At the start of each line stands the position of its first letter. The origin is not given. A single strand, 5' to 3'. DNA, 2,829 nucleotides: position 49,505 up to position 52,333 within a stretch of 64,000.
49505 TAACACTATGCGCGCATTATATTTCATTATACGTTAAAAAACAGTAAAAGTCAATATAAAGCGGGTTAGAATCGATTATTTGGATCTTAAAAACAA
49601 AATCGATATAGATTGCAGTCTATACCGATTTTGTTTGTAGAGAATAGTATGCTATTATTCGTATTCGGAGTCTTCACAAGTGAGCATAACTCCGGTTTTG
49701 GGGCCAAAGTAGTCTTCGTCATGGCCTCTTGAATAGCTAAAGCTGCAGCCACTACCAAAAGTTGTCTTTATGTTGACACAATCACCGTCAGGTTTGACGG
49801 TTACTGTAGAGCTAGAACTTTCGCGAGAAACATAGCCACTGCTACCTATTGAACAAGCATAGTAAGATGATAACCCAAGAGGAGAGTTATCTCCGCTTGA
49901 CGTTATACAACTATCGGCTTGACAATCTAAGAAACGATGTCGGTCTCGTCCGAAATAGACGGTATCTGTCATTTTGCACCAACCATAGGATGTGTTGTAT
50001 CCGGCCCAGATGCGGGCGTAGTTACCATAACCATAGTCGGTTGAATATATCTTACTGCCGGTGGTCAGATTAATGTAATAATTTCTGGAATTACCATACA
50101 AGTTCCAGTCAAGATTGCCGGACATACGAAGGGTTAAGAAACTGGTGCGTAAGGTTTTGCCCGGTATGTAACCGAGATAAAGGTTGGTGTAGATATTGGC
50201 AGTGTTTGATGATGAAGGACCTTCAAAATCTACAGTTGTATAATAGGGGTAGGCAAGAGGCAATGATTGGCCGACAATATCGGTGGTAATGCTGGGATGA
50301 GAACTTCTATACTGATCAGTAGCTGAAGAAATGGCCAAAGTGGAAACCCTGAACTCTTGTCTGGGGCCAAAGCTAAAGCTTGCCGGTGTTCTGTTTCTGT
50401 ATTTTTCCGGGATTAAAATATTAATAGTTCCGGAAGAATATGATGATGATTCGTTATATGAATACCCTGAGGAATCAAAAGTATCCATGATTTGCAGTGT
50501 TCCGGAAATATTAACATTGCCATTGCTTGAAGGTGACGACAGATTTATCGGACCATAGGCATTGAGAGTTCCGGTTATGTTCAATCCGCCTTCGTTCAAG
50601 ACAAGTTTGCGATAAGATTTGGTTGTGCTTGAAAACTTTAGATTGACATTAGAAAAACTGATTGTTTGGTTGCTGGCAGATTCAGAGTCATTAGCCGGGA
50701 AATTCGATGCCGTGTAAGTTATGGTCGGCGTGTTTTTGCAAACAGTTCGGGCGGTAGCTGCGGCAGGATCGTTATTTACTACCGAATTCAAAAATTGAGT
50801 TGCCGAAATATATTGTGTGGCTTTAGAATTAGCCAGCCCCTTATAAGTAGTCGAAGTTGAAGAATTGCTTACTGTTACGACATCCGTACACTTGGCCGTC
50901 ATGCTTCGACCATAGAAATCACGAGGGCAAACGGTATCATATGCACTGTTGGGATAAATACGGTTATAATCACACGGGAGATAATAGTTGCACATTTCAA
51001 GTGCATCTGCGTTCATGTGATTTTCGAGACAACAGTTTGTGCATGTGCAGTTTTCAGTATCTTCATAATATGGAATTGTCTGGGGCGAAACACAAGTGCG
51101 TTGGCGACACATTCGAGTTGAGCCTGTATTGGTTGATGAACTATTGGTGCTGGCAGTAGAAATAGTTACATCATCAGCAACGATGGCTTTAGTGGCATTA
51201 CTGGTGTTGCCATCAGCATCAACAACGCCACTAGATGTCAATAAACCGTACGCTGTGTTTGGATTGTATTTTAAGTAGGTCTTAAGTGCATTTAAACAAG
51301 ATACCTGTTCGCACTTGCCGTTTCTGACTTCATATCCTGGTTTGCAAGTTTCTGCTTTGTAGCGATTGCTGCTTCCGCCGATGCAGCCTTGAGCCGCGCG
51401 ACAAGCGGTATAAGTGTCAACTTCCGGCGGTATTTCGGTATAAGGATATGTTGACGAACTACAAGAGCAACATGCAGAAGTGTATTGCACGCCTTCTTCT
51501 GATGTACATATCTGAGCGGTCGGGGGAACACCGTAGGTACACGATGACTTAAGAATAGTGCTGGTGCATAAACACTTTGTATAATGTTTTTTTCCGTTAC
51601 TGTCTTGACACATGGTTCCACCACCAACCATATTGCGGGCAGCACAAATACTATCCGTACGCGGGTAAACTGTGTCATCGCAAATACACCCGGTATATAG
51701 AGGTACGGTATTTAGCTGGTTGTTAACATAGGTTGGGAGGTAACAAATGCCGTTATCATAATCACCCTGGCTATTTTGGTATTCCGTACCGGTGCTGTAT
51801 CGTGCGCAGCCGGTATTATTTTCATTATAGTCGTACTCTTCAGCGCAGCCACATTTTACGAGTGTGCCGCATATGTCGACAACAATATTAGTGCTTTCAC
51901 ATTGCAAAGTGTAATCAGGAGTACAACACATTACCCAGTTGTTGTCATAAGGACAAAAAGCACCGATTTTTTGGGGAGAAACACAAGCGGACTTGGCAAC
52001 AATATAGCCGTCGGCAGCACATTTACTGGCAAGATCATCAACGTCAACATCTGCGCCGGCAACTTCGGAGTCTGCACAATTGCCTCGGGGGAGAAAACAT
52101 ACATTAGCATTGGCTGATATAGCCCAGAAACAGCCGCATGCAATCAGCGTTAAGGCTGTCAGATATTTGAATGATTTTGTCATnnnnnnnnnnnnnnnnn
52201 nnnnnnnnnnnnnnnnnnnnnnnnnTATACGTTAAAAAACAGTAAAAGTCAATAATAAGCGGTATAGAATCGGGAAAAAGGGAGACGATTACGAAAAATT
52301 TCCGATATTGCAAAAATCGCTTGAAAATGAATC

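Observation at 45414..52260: Tandem pair of diverged, promoter-duplicated, extremely cysteine-rich secreted ~840-aa proteins plus a co-oriented lipoprotein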

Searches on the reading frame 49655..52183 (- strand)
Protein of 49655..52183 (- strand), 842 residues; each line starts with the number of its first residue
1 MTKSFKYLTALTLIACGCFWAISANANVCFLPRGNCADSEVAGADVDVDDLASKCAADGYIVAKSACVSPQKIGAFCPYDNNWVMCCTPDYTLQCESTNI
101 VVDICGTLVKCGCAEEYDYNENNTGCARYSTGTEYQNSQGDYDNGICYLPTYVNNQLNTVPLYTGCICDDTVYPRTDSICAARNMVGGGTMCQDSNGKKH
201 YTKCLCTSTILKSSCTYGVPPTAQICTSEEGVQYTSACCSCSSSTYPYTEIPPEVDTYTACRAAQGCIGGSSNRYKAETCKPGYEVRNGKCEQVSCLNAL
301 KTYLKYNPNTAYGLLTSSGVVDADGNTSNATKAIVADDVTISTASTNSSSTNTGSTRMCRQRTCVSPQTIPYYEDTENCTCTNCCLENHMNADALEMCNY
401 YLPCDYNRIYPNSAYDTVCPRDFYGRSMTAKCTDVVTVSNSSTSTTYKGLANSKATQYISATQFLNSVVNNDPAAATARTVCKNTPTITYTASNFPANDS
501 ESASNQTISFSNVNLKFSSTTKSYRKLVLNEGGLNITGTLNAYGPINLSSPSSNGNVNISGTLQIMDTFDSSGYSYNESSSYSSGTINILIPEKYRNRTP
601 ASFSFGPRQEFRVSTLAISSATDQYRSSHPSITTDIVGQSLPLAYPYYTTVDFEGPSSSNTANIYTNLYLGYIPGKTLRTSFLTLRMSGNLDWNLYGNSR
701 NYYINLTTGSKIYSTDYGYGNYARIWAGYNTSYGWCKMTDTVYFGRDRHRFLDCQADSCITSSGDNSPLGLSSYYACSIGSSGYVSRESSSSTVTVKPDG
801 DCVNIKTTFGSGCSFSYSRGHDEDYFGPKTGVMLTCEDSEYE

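Call 6: search_protein_families(library=pfam, proteins=[window:49655-52183:-], max_evalue=1)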
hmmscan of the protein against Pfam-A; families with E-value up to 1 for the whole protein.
window:49655-52183:- (842 aa): 0 families

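Call 7: search_protein_families(library=ncbifam, proteins=[window:49655-52183:-], max_evalue=1)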
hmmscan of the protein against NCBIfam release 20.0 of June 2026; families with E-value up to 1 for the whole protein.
window:49655-52183:- (842 aa): 0 families

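Call 81: search_protein_families(library=phrogs, proteins=[window:49655-52183:-], max_evalue=0.1)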
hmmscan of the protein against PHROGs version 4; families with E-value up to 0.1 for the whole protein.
window:49655-52183:- (842 aa): 1 family
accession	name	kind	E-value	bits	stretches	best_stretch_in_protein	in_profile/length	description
phrog_29447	-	unknown function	0.075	14.3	0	773-814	9-50/168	-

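Call 82: search_protein_families(library=padloc, proteins=[window:49655-52183:-], max_evalue=0.1)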
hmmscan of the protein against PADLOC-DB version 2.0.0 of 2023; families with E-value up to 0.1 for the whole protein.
window:49655-52183:- (842 aa): 0 families
